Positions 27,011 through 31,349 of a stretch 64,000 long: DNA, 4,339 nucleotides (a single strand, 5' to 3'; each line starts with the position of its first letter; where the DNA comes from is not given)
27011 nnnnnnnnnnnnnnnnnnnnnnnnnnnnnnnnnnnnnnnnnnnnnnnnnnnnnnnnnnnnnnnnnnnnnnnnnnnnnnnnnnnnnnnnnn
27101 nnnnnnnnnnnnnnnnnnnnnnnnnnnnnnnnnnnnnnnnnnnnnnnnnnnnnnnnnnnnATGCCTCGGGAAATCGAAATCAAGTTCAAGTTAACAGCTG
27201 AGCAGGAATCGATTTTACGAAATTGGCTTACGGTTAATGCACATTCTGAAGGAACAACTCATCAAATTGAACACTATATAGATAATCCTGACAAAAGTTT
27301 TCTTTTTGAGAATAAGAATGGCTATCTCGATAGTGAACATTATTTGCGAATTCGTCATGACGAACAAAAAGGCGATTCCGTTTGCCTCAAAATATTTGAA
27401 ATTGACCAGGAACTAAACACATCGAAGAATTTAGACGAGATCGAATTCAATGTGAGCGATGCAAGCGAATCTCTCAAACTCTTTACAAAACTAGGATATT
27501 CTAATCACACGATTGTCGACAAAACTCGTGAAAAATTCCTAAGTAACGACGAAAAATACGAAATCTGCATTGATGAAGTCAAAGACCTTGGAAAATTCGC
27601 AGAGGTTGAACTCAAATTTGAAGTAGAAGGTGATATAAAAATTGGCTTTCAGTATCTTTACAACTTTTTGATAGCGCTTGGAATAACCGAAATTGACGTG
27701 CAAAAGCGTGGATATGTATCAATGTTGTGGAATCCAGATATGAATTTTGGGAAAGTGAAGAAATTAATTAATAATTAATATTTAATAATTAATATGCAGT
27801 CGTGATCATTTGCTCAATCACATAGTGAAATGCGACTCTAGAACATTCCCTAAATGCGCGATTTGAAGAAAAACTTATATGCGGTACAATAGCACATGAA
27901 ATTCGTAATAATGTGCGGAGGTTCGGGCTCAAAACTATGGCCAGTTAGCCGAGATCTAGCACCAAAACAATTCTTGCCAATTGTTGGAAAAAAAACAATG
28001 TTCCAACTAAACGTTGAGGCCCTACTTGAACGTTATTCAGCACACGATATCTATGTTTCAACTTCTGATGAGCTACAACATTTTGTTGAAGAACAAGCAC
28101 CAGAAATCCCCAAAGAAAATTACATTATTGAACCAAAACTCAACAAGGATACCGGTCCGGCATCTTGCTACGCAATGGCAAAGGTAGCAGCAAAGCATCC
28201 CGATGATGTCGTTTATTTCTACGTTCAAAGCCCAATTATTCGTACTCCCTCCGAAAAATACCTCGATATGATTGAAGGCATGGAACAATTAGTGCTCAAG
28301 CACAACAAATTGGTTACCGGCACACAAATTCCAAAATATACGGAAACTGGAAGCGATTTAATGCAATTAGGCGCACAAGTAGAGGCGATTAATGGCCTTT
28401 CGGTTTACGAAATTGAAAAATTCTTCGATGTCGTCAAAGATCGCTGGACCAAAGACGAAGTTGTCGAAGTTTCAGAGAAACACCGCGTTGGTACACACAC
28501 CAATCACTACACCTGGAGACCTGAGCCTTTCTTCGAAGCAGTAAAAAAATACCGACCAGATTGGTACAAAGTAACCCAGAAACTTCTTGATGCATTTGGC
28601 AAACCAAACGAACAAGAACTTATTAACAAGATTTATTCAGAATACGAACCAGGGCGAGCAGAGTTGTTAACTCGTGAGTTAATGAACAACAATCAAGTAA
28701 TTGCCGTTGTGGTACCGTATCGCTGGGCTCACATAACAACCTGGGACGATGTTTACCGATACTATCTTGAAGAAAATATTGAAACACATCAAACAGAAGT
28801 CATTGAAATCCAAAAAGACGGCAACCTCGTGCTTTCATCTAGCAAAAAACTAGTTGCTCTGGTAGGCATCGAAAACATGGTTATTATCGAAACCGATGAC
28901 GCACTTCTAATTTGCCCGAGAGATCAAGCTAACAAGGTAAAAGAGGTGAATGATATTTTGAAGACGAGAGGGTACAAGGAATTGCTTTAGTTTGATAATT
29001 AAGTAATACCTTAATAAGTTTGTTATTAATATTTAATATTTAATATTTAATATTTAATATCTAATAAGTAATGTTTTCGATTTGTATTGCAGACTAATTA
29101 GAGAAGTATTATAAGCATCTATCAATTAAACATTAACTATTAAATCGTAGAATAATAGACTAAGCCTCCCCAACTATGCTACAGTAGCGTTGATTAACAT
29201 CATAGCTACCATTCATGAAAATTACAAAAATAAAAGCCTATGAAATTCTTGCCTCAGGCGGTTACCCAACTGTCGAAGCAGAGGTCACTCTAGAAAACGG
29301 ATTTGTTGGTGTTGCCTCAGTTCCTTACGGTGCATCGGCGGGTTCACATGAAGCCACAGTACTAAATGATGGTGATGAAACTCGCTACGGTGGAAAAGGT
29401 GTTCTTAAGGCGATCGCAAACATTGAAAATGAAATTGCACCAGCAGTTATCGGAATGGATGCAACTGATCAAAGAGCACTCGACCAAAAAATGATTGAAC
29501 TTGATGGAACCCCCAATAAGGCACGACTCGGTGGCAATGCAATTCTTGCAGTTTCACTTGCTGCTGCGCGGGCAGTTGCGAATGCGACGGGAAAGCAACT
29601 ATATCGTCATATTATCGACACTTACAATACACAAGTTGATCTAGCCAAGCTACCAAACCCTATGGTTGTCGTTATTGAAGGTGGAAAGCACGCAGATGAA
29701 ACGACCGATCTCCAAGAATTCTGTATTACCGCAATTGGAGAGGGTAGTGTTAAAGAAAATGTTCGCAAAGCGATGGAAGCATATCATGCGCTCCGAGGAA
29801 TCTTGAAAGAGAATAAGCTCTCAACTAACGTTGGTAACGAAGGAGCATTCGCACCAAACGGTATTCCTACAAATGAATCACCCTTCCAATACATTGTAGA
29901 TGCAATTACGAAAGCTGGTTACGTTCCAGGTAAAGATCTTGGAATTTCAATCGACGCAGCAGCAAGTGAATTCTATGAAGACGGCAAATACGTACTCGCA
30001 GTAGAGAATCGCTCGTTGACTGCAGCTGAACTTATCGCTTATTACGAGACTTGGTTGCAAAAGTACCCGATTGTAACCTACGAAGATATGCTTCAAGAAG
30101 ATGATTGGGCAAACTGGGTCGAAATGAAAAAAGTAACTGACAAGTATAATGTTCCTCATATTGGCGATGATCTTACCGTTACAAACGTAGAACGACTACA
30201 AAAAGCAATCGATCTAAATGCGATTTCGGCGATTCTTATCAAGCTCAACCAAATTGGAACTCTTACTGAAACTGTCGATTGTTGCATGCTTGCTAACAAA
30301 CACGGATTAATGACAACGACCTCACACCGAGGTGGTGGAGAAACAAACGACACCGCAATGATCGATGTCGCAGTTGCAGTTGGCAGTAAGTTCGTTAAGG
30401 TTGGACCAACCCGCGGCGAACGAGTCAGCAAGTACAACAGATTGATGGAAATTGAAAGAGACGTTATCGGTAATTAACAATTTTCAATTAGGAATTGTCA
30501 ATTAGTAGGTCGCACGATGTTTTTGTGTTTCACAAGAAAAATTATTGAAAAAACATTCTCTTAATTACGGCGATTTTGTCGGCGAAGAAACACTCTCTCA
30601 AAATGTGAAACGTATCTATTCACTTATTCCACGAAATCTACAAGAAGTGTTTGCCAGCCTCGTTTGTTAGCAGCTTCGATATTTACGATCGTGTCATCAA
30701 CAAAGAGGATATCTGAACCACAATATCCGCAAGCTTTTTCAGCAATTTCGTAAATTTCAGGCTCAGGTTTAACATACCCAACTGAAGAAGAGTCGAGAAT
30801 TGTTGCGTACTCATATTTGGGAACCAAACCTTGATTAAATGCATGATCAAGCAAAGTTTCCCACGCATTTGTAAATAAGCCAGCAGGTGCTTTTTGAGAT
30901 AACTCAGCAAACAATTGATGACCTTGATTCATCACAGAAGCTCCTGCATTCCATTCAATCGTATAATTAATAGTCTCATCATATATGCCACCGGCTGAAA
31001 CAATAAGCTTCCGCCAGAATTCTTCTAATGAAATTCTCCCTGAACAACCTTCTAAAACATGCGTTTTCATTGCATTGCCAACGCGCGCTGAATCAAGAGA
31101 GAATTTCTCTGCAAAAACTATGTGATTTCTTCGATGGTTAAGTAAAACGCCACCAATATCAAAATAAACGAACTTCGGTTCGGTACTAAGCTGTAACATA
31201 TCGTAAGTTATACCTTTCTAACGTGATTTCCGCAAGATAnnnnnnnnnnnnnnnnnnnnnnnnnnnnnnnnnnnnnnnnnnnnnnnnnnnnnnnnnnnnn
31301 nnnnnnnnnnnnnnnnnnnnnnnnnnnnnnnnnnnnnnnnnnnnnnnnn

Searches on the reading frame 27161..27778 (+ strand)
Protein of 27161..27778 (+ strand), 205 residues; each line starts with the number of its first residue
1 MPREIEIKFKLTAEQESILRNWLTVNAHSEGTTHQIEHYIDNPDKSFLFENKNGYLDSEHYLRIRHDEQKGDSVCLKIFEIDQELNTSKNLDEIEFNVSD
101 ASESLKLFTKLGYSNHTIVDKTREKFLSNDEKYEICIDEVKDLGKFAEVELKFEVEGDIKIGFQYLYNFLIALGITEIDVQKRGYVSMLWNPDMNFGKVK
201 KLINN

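Call 19: search_protein_families(library=pfam, proteins=[window:27161-27778:+], max_evalue=0.001)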
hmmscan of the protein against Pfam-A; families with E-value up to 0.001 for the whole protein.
window:27161-27778:+ (205 aa): 1 family
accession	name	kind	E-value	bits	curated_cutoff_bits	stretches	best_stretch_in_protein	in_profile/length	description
PF01928.26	CYTH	-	9.8e-20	71.6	23.2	1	3-185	2-179/179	CYTH domain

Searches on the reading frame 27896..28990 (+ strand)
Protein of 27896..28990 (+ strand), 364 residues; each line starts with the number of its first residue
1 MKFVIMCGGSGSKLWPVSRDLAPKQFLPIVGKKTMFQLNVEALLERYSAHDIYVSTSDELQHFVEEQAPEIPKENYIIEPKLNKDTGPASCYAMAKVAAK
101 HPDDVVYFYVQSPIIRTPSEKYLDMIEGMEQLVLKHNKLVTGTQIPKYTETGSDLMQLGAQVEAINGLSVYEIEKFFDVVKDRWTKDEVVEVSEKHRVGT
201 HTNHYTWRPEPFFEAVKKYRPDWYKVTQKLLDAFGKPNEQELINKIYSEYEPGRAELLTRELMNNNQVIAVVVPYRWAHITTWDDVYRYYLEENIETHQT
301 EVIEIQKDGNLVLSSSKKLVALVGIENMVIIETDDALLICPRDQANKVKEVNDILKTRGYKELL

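Call 19: search_protein_families(library=pfam, proteins=[window:27896-28990:+], max_evalue=0.001)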
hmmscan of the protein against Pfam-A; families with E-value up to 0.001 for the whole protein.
window:27896-28990:+ (364 aa): 2 families
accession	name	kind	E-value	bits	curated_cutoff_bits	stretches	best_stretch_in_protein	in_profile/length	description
PF22640.1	ManC_GMP_beta-helix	-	8.8e-15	54.8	27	1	301-351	2-51/55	MannoseP isomerase/GMP-like beta-helix domain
PF00483.29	NTP_transferase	-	1.7e-13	51.1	21.2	1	4-113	3-110/245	Nucleotidyl transferase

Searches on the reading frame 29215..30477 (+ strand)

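Call 19: search_protein_families(library=pfam, proteins=[window:29215-30477:+], max_evalue=0.001)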
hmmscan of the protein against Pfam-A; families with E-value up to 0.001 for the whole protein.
window:29215-30477:+ (420 aa): 4 families
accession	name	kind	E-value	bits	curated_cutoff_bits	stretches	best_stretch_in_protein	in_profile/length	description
PF00113.28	Enolase_C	-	1.3e-79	268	21.5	1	145-417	3-281/296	Enolase, C-terminal TIM barrel domain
PF03952.21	Enolase_N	-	7.9e-52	175.3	35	1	3-133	1-131/131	Enolase, N-terminal domain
PF13378.12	MR_MLE_C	-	2.1e-06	28.1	29.4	1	265-391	52-173/219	Enolase C-terminal domain-like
PF07476.17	MAAL_C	-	0.00029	20.5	27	1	284-393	106-220/249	Methylaspartate ammonia-lyase C-terminus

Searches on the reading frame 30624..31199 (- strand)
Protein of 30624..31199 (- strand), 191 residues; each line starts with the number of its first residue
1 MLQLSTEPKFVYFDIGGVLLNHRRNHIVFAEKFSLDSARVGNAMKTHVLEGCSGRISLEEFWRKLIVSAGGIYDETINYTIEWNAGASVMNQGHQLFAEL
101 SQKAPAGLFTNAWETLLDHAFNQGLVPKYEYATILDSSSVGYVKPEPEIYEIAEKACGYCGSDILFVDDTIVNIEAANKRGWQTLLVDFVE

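Call 19: search_protein_families(library=pfam, proteins=[window:30624-31199:-], max_evalue=0.001)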
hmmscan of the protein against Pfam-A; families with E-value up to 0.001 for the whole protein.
window:30624-31199:- (191 aa): 3 families
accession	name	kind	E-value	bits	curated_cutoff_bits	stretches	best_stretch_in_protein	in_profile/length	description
PF00702.32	Hydrolase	-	2.6e-08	34.9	26.4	1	11-178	4-188/191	haloacid dehalogenase-like hydrolase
PF13419.12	HAD_2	-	3.9e-06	27.5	23.8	1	13-187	3-178/178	Haloacid dehalogenase-like hydrolase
PF13242.12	Hydrolase_like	-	0.00038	20.7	22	1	144-187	4-48/75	HAD-hyrolase-like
